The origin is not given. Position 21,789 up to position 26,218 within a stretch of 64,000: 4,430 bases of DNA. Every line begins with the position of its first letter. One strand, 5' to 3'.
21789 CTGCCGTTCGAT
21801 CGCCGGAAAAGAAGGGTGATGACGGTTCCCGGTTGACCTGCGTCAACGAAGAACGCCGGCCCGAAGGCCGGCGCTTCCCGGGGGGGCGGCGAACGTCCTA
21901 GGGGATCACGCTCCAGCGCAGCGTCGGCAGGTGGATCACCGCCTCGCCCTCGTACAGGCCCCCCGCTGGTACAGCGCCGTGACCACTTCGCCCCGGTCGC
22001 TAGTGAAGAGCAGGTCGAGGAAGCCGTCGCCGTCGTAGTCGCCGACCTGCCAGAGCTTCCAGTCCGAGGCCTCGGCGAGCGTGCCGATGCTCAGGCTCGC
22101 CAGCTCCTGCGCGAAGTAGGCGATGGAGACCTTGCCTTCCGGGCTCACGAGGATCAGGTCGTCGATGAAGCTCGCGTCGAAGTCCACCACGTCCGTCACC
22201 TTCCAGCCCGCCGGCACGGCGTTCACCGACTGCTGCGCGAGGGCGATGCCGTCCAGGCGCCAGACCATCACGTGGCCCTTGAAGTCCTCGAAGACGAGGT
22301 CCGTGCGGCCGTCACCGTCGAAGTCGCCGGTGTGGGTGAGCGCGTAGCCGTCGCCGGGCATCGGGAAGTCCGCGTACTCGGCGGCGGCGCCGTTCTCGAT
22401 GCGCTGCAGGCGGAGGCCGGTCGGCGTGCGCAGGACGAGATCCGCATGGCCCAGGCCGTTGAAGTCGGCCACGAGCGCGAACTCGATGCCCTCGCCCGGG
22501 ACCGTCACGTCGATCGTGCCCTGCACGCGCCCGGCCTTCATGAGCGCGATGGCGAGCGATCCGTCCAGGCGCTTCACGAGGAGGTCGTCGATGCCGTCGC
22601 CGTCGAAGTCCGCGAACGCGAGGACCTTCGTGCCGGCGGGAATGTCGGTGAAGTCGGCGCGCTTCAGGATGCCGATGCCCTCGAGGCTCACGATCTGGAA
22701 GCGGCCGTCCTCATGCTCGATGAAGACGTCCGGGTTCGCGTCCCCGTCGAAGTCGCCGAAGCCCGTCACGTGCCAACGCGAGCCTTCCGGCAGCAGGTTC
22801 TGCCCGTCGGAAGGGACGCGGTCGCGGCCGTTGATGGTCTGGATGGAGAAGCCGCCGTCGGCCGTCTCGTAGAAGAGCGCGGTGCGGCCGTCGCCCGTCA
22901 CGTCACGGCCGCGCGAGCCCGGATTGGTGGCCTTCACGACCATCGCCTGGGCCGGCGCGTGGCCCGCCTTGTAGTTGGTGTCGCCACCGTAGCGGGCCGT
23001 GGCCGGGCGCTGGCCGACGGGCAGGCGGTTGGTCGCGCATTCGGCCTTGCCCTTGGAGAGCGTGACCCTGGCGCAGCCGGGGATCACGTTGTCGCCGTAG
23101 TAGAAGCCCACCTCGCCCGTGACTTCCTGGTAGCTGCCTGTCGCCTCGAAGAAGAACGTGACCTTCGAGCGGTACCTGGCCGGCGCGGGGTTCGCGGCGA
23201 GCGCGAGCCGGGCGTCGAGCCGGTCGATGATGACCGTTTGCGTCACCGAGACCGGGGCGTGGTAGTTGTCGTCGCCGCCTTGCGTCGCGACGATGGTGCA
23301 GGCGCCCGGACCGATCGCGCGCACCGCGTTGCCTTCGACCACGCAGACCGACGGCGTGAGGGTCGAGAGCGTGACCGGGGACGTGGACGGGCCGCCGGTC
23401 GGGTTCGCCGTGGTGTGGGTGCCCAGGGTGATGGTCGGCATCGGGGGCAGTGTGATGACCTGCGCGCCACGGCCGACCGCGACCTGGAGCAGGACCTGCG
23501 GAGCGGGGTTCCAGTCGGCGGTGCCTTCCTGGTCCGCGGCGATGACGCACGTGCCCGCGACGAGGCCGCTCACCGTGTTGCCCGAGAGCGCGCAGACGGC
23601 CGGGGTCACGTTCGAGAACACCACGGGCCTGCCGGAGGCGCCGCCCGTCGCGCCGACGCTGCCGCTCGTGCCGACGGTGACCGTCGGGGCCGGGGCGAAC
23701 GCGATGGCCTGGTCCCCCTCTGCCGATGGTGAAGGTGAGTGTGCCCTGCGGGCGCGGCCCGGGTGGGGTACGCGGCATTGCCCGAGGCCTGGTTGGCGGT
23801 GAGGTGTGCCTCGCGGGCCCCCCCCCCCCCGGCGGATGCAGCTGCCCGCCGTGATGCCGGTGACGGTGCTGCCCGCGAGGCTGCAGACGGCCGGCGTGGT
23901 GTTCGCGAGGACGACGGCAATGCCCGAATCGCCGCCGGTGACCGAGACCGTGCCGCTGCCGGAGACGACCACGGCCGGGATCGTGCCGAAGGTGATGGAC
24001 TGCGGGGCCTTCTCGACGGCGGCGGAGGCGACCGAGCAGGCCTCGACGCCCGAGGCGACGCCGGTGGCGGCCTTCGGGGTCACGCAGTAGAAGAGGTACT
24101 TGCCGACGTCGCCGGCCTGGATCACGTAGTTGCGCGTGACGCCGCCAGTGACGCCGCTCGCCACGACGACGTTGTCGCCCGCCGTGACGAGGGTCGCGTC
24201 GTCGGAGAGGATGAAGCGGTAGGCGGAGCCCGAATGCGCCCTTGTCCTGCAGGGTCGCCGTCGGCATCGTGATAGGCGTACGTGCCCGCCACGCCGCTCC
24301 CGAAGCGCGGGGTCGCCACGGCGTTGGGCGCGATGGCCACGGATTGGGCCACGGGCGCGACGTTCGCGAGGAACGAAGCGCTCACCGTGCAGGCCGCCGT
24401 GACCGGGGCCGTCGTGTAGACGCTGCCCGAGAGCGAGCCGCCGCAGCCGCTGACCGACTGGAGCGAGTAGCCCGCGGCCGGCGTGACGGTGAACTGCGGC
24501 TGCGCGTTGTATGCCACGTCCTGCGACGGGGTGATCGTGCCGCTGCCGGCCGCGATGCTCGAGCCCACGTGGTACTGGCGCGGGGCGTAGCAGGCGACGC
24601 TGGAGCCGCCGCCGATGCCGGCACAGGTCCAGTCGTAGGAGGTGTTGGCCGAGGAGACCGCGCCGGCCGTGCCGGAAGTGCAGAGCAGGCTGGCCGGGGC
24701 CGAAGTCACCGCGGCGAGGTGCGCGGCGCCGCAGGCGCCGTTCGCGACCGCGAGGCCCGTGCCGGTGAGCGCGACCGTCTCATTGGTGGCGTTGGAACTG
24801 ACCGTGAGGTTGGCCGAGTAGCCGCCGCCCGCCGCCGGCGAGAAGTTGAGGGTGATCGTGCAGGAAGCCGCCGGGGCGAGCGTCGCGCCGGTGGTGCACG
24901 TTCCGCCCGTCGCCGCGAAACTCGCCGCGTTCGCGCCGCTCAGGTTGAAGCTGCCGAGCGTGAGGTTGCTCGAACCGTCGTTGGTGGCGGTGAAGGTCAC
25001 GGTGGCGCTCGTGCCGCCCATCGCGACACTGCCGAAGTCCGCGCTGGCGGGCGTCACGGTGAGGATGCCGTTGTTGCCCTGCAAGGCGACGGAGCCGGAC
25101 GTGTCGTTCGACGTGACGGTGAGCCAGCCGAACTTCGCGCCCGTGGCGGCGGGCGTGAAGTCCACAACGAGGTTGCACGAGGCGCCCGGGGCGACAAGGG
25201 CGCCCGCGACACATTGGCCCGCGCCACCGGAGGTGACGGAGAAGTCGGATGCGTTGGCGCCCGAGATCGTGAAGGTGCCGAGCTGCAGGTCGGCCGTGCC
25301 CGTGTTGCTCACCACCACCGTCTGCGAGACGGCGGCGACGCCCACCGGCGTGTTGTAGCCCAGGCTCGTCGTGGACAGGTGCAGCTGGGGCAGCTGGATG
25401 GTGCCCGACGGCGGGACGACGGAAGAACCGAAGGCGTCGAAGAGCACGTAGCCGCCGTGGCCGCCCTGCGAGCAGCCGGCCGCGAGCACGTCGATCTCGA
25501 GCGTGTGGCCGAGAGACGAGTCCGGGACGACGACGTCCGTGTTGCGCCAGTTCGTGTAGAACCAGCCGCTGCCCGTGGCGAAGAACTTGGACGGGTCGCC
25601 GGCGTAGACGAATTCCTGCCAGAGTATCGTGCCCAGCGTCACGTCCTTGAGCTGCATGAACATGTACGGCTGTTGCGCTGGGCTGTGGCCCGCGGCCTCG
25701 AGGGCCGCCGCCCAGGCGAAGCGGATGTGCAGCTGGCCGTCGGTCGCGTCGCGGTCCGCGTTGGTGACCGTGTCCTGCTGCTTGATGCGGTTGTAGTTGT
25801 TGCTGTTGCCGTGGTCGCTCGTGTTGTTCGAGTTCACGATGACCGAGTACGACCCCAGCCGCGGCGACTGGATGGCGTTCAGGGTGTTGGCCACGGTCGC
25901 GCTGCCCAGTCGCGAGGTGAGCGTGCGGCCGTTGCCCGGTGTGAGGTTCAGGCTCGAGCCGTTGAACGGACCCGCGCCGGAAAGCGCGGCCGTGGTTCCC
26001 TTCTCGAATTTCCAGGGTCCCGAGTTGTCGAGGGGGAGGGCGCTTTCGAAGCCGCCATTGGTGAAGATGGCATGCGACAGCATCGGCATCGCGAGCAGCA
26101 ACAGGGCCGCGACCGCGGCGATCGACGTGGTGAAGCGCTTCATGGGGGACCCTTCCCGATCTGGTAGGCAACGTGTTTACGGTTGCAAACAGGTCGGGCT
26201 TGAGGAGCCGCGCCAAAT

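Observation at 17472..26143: Two tandem, divergent paralogs encoding giant secreted surface proteins with an unusual domain mix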

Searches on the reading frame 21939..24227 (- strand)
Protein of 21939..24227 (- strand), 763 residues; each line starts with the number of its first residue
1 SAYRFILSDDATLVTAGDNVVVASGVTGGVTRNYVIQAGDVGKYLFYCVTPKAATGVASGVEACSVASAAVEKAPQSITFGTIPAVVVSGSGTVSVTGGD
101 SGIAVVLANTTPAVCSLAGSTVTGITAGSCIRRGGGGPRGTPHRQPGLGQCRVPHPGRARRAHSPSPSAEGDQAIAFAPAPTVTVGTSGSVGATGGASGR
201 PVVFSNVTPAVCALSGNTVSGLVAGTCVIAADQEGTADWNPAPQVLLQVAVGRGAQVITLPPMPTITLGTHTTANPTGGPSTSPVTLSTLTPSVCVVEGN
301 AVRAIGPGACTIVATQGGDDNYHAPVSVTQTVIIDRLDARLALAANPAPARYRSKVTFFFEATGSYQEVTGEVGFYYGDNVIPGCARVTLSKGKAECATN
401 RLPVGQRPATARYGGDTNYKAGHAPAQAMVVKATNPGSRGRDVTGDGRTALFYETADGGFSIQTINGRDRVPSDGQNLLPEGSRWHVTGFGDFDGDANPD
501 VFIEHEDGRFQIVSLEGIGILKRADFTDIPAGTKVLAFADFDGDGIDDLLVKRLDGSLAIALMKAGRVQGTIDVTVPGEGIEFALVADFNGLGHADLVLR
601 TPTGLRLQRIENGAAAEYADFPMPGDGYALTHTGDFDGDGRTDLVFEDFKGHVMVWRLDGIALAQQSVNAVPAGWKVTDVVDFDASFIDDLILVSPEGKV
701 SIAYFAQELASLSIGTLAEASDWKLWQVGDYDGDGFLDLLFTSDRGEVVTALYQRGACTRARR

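Call 6: search_protein_families(library=pfam, proteins=[window:21939-24227:-], max_evalue=0.01)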
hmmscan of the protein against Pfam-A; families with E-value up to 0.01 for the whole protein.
window:21939-24227:- (763 aa): 4 families
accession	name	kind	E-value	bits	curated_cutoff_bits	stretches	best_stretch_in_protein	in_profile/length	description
PF13517.12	FG-GAP_3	-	5.8e-19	68.9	26.9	4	588-645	1-60/61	FG-GAP-like repeat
PF01839.29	FG-GAP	-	2.2e-13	50.2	22.1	0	536-551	5-20/37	FG-GAP repeat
PF16640.11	Big_3_5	-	8.5e-11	42.7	35.5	1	344-431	2-87/88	Bacterial Ig-like domain (group 3)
PF12256.14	TcdB_toxin_midN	-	0.001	18.9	24.8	0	569-603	14-49/181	Insecticide toxin TcdB middle/N-terminal region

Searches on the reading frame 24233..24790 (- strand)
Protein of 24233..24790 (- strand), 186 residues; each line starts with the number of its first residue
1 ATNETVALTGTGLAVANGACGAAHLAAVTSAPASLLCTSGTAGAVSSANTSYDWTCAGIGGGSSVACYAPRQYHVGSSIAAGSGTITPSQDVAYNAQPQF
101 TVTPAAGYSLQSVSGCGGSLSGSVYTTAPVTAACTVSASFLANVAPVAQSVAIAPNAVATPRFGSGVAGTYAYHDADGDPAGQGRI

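Call 23: search_protein_families(library=pfam, proteins=[window:24233-24790:-], max_evalue=5)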
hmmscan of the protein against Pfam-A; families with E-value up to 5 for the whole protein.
window:24233-24790:- (186 aa): 1 family
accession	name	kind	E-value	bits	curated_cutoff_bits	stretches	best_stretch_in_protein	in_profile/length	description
PF18998.6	Flg_new_2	-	5.6e-05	23.5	23.6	1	80-143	7-72/73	Divergent InlB B-repeat domain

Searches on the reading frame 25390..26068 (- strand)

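Call 23: search_protein_families(library=pfam, proteins=[window:25390-26068:-], max_evalue=5)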
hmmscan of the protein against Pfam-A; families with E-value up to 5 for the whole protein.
window:25390-26068:- (226 aa): 1 family
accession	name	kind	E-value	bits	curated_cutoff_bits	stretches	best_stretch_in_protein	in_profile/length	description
PF16374.11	CIF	-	0.12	12.9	25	1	175-220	75-118/138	Cycle inhibiting factor (CIF)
